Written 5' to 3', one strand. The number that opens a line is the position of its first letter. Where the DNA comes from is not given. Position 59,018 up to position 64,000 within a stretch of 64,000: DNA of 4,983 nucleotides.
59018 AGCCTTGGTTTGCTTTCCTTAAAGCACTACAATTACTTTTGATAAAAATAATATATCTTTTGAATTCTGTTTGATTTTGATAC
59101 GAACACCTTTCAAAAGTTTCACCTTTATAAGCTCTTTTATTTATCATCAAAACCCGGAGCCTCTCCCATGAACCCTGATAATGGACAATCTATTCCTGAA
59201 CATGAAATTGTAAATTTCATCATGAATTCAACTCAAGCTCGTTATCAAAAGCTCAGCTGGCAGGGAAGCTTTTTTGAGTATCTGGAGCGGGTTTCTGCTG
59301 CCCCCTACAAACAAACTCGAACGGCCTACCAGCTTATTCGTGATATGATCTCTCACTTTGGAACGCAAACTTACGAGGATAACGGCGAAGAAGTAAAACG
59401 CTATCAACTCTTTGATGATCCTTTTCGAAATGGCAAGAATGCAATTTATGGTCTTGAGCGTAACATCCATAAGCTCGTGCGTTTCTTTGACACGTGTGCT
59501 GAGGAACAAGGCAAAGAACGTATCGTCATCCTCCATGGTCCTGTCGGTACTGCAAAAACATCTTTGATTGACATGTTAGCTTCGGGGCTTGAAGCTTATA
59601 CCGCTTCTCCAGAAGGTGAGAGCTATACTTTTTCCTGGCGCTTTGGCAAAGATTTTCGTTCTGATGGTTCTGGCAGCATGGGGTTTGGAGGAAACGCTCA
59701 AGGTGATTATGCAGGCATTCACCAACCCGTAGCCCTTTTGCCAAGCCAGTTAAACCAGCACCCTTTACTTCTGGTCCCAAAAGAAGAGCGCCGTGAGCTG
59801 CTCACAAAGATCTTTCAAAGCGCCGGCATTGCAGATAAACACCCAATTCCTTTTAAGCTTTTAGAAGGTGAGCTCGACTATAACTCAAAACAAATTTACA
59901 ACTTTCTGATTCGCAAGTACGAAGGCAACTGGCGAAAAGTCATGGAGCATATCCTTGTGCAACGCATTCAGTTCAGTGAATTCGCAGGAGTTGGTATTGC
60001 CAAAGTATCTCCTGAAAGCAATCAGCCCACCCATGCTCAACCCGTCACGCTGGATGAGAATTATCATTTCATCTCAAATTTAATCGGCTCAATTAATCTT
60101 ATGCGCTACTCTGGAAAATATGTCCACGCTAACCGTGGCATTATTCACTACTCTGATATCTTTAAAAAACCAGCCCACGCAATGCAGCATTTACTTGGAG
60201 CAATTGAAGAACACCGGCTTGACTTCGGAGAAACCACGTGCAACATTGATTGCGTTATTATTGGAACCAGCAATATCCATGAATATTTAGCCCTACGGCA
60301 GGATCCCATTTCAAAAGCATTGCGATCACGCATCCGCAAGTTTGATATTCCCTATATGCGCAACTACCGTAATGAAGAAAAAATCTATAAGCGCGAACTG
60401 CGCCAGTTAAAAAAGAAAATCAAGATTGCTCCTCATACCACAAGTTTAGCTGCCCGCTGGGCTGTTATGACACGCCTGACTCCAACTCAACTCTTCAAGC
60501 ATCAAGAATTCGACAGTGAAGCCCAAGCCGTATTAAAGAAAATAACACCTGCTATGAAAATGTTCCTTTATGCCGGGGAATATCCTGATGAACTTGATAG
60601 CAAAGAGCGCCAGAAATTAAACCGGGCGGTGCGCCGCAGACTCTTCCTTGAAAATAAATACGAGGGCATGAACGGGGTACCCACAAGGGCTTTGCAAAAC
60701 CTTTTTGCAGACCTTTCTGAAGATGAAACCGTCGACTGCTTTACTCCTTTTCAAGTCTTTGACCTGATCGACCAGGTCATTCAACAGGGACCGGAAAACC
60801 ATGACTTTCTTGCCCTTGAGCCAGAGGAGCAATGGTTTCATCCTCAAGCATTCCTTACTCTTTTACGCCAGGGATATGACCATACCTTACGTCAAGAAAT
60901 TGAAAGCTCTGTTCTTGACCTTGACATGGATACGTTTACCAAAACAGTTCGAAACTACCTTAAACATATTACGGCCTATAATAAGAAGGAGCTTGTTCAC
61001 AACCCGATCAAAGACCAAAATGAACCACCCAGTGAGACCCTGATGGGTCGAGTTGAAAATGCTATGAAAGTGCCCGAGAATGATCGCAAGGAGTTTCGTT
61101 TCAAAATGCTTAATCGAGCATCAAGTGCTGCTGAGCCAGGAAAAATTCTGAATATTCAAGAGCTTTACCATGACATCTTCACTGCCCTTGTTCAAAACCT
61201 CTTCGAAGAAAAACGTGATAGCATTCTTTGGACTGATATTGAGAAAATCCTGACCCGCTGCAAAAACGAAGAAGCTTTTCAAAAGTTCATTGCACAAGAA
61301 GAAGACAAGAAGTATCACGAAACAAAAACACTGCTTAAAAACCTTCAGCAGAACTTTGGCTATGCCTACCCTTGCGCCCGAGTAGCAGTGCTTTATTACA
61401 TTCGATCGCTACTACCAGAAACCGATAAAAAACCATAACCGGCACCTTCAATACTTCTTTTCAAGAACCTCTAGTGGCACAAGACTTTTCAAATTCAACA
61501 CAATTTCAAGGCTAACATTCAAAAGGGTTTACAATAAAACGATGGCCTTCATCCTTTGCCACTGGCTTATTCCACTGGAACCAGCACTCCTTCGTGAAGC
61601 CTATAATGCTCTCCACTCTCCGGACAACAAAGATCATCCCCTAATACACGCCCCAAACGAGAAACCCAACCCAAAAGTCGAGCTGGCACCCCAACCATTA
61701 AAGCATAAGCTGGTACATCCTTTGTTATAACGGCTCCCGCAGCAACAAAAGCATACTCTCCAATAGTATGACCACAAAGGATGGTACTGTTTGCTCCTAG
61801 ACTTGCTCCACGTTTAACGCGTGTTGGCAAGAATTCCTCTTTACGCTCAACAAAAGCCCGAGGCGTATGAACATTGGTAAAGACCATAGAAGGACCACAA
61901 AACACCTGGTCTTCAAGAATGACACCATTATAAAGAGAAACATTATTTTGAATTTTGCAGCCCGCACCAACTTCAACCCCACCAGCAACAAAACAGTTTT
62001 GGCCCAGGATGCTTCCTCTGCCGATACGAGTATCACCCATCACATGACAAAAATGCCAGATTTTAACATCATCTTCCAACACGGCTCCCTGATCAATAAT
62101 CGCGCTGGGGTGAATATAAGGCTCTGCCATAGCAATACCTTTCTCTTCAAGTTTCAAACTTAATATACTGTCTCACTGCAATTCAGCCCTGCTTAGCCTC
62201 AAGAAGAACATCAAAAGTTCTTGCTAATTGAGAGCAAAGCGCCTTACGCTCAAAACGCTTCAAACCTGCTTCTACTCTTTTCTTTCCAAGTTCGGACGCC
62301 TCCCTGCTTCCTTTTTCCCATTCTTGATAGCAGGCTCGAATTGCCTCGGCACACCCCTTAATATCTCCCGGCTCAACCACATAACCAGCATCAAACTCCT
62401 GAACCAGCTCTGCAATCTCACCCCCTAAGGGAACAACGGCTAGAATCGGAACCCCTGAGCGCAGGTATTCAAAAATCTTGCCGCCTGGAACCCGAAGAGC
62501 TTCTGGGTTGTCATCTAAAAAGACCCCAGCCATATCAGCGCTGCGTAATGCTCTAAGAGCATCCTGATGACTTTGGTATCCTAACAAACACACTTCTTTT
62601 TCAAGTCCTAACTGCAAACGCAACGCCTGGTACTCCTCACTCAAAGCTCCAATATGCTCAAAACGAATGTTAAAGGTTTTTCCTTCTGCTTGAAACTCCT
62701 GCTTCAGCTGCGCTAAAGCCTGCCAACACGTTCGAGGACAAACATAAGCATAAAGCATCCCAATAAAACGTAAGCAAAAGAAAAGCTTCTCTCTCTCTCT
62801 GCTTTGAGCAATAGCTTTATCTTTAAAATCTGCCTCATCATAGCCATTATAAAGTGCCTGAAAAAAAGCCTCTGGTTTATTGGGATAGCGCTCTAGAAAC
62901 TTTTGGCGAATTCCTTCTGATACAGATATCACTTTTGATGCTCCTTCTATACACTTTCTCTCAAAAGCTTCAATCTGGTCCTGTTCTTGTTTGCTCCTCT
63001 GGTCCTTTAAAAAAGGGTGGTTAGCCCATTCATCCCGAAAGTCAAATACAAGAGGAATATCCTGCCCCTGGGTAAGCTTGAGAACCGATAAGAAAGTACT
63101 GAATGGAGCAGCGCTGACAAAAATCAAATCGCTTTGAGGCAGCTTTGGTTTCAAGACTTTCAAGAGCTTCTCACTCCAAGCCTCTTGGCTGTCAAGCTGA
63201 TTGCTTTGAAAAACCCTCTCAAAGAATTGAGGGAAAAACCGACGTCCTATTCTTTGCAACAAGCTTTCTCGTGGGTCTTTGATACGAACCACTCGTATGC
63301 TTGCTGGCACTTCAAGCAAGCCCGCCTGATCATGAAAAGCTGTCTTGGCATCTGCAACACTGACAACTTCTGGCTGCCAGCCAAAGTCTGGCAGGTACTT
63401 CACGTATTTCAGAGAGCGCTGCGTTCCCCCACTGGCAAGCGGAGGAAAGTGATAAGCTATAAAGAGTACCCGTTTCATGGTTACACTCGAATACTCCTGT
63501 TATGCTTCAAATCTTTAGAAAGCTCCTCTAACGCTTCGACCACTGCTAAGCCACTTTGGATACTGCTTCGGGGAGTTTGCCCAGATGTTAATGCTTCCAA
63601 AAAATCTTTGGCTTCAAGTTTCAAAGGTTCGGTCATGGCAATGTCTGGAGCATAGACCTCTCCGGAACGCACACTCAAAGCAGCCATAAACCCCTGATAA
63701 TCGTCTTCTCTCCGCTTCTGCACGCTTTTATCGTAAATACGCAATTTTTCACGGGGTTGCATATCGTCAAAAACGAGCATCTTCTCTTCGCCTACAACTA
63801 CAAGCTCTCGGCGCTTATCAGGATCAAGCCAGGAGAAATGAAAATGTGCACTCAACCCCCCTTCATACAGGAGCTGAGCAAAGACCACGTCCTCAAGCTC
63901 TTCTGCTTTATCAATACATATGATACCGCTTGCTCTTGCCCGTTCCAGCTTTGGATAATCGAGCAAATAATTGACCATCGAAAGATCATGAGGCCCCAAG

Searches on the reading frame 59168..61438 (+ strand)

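Call 10: search_protein_families(library=pfam, proteins=[window:59168-61438:+], max_evalue=0.00001)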
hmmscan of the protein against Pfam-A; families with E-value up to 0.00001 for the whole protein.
window:59168-61438:+ (756 aa): 2 families
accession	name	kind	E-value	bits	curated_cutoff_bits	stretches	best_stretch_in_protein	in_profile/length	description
PF06798.17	PrkA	-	1.3e-39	136.9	25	1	464-743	3-255/255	PrkA serine protein kinase C-terminal domain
PF08298.17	AAA_PrkA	-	1.4e-35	123.5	25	2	194-440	121-354/358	PrkA AAA domain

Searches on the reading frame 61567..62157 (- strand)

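Call 97: search_protein_families(library=pfam, proteins=[window:61567-62157:-], max_evalue=0.001)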
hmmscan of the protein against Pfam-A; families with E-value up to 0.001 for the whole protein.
window:61567-62157:- (196 aa): 4 families
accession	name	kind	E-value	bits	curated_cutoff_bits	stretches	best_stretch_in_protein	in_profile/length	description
PF00132.30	Hexapep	-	3.2e-20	71.3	27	2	24-59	1-36/36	Bacterial transferase hexapeptide (six repeats)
PF14602.12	Hexapep_2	-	3.5e-11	43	27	1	43-76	2-33/34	Hexapeptide repeat of succinyl-transferase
PF25084.1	LbH_EIF2B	-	1.7e-07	31.7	54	1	28-83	7-61/105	EIF2B subunit epsilon LbH domain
PF25087.1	GMPPB_C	-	6e-05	23.1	39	1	15-91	19-93/110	GMPPB C-terminal domain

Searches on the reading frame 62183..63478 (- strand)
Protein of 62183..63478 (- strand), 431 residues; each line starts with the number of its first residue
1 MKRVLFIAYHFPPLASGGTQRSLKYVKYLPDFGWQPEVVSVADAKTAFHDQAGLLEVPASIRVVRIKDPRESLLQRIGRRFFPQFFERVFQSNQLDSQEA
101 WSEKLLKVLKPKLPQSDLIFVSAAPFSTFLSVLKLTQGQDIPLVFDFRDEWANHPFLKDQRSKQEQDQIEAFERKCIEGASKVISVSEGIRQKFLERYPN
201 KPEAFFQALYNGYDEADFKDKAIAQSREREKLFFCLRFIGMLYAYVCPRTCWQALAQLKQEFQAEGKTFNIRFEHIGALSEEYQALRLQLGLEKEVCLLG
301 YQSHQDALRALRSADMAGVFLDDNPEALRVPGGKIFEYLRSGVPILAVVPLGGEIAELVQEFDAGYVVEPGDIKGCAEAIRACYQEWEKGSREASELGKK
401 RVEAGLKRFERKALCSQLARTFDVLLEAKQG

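Call 56: find_encoding_contigs(protein=window:62183-63478:-, flank=10000, max_places=1)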
Protein window:62183-63478:- (431 aa): no gene with exactly this product is on record in the collection.

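Call 97: search_protein_families(library=pfam, proteins=[window:62183-63478:-], max_evalue=0.001)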
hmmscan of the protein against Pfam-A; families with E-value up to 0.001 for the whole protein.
window:62183-63478:- (431 aa): 4 families
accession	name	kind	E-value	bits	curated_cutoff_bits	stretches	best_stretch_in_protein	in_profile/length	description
PF13692.12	Glyco_trans_1_4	-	3.6e-10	40.7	27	1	251-385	20-141/142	Glycosyl transferases group 1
PF00534.26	Glycos_transf_1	-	2.4e-09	37.4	26.4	1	239-389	21-161/172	Glycosyl transferases group 1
PF13579.12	Glyco_trans_4_4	-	8.1e-09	36.5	29.7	1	17-198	2-146/158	Glycosyl transferase 4-like domain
PF13439.12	Glyco_transf_4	-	1.1e-06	29.2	28.5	1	26-214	12-167/170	Glycosyltransferase Family 4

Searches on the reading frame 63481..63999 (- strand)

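Call 97: search_protein_families(library=pfam, proteins=[window:63481-63999:-], max_evalue=0.001)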
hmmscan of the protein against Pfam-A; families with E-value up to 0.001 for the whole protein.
window:63481-63999:- (172 aa): 1 family
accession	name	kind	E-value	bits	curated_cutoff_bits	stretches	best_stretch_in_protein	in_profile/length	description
PF22725.1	GFO_IDH_MocA_C3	-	1.2e-08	35.4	27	1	1-75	49-123/124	GFO/IDH/MocA C-terminal domain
